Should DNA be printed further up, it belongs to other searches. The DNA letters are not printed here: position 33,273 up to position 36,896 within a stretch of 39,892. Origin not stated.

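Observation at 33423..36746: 1107-aa orphan ORF with elevated GC, bracketed by a vapBC module and an M61-PDZ peptidase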

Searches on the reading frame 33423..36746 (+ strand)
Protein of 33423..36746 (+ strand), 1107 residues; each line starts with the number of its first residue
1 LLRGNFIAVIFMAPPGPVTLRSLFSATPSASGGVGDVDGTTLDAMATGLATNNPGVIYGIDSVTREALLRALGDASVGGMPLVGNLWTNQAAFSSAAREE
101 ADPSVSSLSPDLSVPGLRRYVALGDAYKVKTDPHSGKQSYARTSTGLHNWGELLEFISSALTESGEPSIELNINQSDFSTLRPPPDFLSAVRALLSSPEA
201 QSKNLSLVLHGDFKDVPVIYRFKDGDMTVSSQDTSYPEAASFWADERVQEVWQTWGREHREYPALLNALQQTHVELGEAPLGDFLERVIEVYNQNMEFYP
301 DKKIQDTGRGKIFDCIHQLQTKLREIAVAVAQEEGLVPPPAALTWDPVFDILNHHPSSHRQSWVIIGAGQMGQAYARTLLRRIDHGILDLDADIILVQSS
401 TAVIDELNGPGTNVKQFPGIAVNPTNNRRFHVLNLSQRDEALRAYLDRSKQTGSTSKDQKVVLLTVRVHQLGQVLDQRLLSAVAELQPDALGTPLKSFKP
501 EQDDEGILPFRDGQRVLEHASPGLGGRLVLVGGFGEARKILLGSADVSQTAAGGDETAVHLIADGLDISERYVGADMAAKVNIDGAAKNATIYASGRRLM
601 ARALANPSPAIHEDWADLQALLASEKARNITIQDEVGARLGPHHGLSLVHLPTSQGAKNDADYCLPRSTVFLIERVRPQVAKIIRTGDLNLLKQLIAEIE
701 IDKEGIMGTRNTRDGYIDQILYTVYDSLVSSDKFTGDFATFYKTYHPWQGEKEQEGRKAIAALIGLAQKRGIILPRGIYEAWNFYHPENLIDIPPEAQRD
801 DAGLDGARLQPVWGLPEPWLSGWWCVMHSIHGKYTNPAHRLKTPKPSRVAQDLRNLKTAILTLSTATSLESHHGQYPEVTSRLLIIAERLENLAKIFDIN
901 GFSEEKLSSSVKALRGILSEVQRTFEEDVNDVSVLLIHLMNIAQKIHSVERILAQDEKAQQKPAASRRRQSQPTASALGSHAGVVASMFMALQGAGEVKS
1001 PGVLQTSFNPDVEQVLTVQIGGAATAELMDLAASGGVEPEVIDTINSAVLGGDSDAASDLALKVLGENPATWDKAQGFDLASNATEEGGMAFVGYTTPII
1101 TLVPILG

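Call 3: search_protein_families(library=pfam, proteins=[window:33423-36746:+], max_evalue=1)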
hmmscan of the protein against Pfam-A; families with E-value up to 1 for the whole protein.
window:33423-36746:+ (1107 aa): 2 families
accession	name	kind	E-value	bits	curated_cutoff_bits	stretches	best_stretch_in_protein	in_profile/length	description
PF03807.23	F420_oxidored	-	0.12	13.4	21.6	0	365-382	4-21/94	NADP oxidoreductase coenzyme F420-dependent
PF08280.17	HTH_Mga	-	0.23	11.9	23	1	904-928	26-50/59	M protein trans-acting positive regulator (MGA) HTH domain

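Call 4: search_protein_families(library=ncbifam, proteins=[window:33423-36746:+], max_evalue=1)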
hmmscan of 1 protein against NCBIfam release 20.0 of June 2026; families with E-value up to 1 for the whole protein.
window:33423-36746:+ (1107 aa): 0 families

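Call 8: find_homologous_proteins(query=window:33456-36746:+, max_evalue=0.001)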
Query window:33456-36746:+ (1096 aa): 1 proteins with E <= 0.001 among 8000 candidates.
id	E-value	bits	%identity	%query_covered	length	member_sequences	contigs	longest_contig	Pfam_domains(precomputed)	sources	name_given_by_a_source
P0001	0.0e+0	2470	100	100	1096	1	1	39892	-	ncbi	-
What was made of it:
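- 33456..36746 (+): Gene for the 1096-aa protein (P0001). The mechanical ORF begins at the TTG at 33423, but the ATG at 33456 is the likely start. The 1096-aa product is in the NCBI-derived collection (call 8).
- Checked: "Orphan" holds only for Pfam, NCBIfam and the word-indexed search (calls 3, 4, 8).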

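Call 11: find_encoding_contigs(protein=P0001, flank=10000, max_places=6)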
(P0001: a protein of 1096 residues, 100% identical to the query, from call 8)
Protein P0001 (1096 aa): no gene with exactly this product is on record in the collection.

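Call 12: list_cluster_members(proteins=[P0001])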
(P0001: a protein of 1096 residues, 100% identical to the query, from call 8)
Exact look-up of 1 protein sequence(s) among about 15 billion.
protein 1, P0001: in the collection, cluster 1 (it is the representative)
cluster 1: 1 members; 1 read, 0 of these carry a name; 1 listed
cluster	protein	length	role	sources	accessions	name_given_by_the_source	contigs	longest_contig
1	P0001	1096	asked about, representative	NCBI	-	-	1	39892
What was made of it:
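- Tried and rejected: Look-up of the query's own contig failed (call 11), and its cluster has one unnamed member (call 12).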

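Call 19: search_protein_representatives(protein=window:33456-36746:+)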
Query: 1096 residues. Proteins with E-value up to 0.001 (for the whole library): 27; up to 1e-10: 24; up to 1e-30: 17. The best 27 are listed.
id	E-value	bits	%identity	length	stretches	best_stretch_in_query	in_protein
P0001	0.0e+00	2470.4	100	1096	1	1-1096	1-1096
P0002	1.7e-96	340.7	37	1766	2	97-698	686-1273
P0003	2.8e-91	323.4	32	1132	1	102-1013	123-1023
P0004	1.0e-84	301.7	34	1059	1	97-949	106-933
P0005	7.1e-78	279.1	30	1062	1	131-992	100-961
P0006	6.7e-74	265.9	32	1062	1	103-946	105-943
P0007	2.6e-71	257.3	31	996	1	101-947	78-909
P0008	5.9e-71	256.1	32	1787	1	106-970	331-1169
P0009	1.0e-70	255.3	32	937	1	103-951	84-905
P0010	2.2e-70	254.2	31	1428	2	131-743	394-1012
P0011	5.9e-61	223.0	31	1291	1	102-943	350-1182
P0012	5.3e-58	213.2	31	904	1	85-779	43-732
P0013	3.7e-47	177.3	29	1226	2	125-720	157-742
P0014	1.2e-45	172.3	31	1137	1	108-880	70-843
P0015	8.4e-45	169.6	32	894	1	99-818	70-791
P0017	1.3e-35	139.1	29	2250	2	124-681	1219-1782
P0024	1.0e-10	56.7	26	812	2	127-591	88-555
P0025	9.6e-10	53.5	27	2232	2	124-506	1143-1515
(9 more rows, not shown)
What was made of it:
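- Checked: An exhaustive phmmer scan finds 26 relatives (call 19).
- Homologs: 26 in 1.84 billion representatives, covering residues about 100-950 (call 19). It is very rare in databases (calls 8, 19). A 3.3-kb open frame with 26 homologs aligned over about 850 residues (call 19).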

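Call 22: search_protein_families(library=pfam, alignment_id=A1, max_evalue=0.01)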
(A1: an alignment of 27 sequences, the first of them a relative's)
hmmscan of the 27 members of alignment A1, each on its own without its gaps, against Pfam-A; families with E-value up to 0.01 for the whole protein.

A. member 1, P0001 (1096 aa): 0 families

B. families by the number of members that match (of 27 scanned): 3 families
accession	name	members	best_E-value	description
PF00291.31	PALP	2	2.2e-42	Pyridoxal-phosphate dependent enzyme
PF02518.31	HATPase_c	1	3.2e-13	Histidine kinase-, DNA gyrase B-, and HSP90-like ATPase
PF01850.27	PIN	1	0.0015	PIN domain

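Call 24: search_protein_families(library=pfam, proteins=[P0002, P0008, P0010, P0017, P0025], max_evalue=0.1)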
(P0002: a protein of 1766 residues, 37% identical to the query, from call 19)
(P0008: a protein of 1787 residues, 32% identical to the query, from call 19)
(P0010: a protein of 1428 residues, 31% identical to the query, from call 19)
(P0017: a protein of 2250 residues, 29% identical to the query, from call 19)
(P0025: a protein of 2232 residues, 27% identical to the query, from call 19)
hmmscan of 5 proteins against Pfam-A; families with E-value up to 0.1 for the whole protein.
P0002 (1766 aa): 0 families

P0008 (1787 aa): 0 families

P0010 (1428 aa): 1 family
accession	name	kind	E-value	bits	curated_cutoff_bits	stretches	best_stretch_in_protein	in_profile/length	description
PF11867.13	T1RH-like_C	-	0.059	13.2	26.8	1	1134-1274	97-236/329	Type I restriction enzyme HindI endonuclease subunit-like, C-terminal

P0017 (2250 aa): 3 families
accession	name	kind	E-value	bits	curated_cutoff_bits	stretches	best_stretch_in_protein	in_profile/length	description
PF00291.31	PALP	-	2.2e-42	145.9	35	2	382-619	78-295/295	Pyridoxal-phosphate dependent enzyme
PF02518.31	HATPase_c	-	3.2e-13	50.5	26.4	1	953-1056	2-110/111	Histidine kinase-, DNA gyrase B-, and HSP90-like ATPase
PF13132.12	DUF3950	-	0.064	13.6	25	0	1837-1852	1-16/30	Domain of unknown function (DUF3950)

P0025 (2232 aa): 2 families
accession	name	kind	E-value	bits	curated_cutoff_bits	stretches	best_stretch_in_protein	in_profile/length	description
PF00291.31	PALP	-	1.4e-23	84.2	35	2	271-421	5-115/295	Pyridoxal-phosphate dependent enzyme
PF16671.10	ACD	-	0.095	11.5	27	0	607-684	89-164/386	Actin cross-linking domain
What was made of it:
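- Link to PLP enzymes: PALP+HATPase_c fusions in P0017 and P0025 (call 24).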

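Call 25: find_homologous_proteins(query=A1, max_evalue=0.001)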
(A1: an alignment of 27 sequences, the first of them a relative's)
Query A1 (27 sequences) (1096 aa, profile of the alignment): 1 proteins with E <= 0.001 among 8000 candidates.
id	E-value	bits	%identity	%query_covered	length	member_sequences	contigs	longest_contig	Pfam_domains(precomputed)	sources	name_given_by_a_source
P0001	9.4e-266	903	100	100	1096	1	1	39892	-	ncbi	-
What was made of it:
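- Tried and rejected: Word-indexed homolog search with the single protein (call 8) and with the 27-sequence alignment (call 25) returned only the query.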

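Call 26: find_encoding_contigs(protein=P0003, flank=10000, max_places=4)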
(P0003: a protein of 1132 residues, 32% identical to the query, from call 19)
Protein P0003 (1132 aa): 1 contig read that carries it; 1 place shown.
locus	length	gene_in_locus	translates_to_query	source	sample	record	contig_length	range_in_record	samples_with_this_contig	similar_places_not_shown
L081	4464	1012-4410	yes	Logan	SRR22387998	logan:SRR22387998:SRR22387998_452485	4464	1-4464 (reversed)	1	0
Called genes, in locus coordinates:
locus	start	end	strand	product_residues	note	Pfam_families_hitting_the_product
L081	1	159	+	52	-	?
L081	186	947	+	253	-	PF01061:ABC2_membrane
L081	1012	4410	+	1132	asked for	-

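Call 27: list_cluster_members(proteins=[P0002, P0003, P0004, P0005, P0006, P0007, P0008, P0009, P0010, P0017])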
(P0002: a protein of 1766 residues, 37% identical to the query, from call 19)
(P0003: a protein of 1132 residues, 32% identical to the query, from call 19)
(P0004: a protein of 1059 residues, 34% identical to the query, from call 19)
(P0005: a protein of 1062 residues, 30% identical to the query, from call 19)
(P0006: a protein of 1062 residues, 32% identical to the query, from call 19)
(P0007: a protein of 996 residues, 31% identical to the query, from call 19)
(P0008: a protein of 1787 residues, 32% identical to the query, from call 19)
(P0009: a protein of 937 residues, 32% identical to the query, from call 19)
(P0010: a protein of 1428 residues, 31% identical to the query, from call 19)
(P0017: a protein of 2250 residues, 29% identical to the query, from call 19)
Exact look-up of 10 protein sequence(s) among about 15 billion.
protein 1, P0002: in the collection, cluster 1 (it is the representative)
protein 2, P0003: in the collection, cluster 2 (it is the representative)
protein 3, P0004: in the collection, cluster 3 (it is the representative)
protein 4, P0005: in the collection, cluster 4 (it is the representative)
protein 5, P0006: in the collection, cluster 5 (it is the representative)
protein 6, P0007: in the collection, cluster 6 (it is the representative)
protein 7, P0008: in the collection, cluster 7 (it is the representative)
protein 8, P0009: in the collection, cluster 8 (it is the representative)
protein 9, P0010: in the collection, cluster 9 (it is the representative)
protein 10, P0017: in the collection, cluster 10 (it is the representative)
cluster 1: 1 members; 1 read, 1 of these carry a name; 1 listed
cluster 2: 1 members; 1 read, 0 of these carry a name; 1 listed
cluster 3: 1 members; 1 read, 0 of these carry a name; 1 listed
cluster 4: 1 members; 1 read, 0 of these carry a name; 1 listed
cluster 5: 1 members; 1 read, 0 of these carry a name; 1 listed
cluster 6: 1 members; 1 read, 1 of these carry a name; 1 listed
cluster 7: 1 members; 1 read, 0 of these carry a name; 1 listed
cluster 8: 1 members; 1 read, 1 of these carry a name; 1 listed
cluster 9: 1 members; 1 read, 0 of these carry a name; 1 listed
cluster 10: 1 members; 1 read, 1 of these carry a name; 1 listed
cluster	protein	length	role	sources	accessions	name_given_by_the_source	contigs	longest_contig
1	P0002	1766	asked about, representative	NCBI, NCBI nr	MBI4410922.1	MAG: hypothetical protein HY541_00360 [Deltaproteobacteria bacterium] | hypothetical protein [Deltaproteobacteria bacterium]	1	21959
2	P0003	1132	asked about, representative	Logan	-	-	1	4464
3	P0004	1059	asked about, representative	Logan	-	-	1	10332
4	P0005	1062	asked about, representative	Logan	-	-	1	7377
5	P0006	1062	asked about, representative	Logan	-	-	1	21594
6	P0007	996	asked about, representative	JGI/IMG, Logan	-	hypothetical protein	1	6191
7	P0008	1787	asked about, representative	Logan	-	-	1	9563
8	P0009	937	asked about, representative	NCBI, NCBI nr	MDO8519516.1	MAG: hypothetical protein Q7T11_05075, partial [Deltaproteobacteria bacterium] | hypothetical protein [Deltaproteobacteria bacterium]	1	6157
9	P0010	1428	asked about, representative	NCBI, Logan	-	-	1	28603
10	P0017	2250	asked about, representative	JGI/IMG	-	threonine dehydratase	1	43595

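Call 28: find_encoding_contigs(protein=P0002, flank=10000, max_places=2)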
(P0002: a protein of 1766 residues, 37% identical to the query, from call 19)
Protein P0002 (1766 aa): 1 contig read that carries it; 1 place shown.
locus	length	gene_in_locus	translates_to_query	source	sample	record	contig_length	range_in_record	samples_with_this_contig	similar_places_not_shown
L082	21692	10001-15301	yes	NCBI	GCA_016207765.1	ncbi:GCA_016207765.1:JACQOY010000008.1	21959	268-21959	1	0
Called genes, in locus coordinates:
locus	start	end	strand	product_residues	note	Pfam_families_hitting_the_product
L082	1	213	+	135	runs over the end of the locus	-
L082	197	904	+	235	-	PF08808:RES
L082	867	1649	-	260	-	PF00398:RrnaAD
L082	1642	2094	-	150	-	PF09835:DUF2062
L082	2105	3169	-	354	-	PF00814:TsaD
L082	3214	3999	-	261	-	PF13432:TPR_16 (faint), PF14559:TPR_19 (faint), PF07719:TPR_2 (faint), PF13174:TPR_6 (faint), PF13525:YfiO, PF00515:TPR_1 (faint)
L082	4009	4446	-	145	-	PF00691:OmpA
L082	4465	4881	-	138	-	PF00691:OmpA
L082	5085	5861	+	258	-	PF00795:CN_hydrolase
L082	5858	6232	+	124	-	-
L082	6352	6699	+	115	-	PF07238:PilZ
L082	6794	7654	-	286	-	-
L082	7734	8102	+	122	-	-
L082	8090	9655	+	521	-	-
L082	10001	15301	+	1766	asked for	-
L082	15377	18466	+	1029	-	-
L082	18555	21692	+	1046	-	?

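Call 29: find_encoding_contigs(protein=P0006, flank=10000, max_places=2)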
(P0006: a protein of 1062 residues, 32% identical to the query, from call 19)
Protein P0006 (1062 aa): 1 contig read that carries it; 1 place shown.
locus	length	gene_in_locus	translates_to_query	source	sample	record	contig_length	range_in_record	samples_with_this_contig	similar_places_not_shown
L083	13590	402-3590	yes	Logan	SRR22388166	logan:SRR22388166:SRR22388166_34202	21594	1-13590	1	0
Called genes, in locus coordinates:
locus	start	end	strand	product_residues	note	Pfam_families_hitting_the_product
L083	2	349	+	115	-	?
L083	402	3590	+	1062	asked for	-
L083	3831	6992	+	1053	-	PF00155:Aminotran_1_2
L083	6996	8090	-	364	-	-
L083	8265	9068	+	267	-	-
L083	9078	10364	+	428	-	PF00202:Aminotran_3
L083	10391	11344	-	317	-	PF08486:SpoIID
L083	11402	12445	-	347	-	PF02547:Queuosine_synth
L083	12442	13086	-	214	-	-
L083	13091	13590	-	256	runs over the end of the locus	PF00459:Inositol_P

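Call 30: find_encoding_contigs(protein=P0010, flank=10000, max_places=2)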
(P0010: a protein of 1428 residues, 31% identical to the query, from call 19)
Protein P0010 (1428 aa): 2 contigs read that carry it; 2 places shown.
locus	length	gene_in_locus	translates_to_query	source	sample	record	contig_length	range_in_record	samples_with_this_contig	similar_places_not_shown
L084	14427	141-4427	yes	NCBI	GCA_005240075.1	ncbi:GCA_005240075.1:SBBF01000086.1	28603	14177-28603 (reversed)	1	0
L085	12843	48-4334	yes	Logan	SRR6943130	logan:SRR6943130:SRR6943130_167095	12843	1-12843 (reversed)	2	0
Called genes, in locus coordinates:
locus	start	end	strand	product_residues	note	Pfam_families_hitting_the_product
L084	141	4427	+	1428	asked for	-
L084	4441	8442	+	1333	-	PF00155:Aminotran_1_2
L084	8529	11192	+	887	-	-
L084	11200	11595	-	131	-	PF01850:PIN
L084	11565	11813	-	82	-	PF02604:PhdYeFM_antitox (faint)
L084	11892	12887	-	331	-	PF04055:Radical_SAM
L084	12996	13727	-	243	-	PF00440:TetR_N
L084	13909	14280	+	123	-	PF00072:Response_reg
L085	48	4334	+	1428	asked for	-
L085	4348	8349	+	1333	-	PF00155:Aminotran_1_2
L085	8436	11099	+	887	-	-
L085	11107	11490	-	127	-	PF01850:PIN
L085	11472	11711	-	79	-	-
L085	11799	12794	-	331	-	PF04055:Radical_SAM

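Call 31: find_encoding_contigs(protein=P0004, flank=10000, max_places=2)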
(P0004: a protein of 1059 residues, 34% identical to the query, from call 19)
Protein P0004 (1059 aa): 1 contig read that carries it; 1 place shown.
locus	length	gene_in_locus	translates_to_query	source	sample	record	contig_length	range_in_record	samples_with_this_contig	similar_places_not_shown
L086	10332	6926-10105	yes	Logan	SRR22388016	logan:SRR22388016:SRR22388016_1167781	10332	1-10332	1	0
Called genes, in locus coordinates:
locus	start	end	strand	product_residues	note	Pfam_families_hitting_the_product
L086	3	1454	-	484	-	?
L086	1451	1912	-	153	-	-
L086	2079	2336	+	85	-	-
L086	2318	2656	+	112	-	PF02452:PemK_toxin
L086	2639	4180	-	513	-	PF01019:G_glu_transpept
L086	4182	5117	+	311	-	PF00005:ABC_tran, PF02463:SMC_N (weak), PF13304:AAA_21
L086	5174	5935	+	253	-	PF01061:ABC2_membrane, PF12698:ABC2_membrane_3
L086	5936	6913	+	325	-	PF01336:tRNA_anti-codon, PF01966:HD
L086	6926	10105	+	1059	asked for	-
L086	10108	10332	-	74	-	?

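Call 33: find_encoding_contigs(protein=P0017, flank=10000, max_places=2)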
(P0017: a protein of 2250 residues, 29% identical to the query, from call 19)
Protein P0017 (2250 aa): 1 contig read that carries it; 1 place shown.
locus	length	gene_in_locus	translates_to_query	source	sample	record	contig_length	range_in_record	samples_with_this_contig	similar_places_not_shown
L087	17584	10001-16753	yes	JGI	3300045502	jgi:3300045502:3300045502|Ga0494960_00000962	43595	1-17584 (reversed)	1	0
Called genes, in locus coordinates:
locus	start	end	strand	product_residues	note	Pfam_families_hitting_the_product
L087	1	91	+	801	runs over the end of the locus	PF13567:DUF4131, PF03772:Competence, PF00753:Lactamase_B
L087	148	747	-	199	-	PF01844:HNH, PF14279:HNH_5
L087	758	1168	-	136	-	-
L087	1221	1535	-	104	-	-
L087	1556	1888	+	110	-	-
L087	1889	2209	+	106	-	PF02452:PemK_toxin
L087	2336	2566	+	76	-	-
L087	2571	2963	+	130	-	PF01850:PIN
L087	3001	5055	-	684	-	PF01464:SLT, PF27553:SLT_superhelical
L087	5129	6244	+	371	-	PF02463:SMC_N, PF13175:AAA_15, PF13476:AAA_23 (faint), PF13304:AAA_21 (weak)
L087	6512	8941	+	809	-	PF02518:HATPase_c, PF00204:DNA_gyraseB, PF01751:Toprim, PF21249:GyrB_hook, PF18053:GyrB_insert, PF00986:DNA_gyraseB_C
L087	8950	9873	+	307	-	PF00753:Lactamase_B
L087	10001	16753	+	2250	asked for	PF00291:PALP, PF02518:HATPase_c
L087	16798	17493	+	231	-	PF01987:AIM24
